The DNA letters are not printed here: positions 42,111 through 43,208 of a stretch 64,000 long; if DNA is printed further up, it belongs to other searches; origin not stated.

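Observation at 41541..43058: Convergent paralogous coiled-coil/HTH regulators with DNA-level tandem and dispersed repeats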

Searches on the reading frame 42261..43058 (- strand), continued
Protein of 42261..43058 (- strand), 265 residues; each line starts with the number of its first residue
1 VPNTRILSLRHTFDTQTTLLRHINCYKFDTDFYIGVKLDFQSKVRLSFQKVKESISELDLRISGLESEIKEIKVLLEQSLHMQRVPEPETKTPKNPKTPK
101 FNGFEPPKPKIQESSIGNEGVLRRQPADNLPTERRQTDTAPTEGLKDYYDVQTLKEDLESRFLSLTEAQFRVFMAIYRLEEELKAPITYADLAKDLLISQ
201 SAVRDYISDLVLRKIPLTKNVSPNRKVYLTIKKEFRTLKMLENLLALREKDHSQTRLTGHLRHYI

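Call 78: find_related_loci(query=A3, collection=viral_contigs, flank=3000)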
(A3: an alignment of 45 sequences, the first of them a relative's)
Query A3 (228 aa) in viral_contigs; peptide patterns used: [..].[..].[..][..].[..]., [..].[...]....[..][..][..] (x = any residue, [..] = any of these).
171 stretches matched a pattern, but none encodes a relative of the query by tblastn (E <= 1e-3).
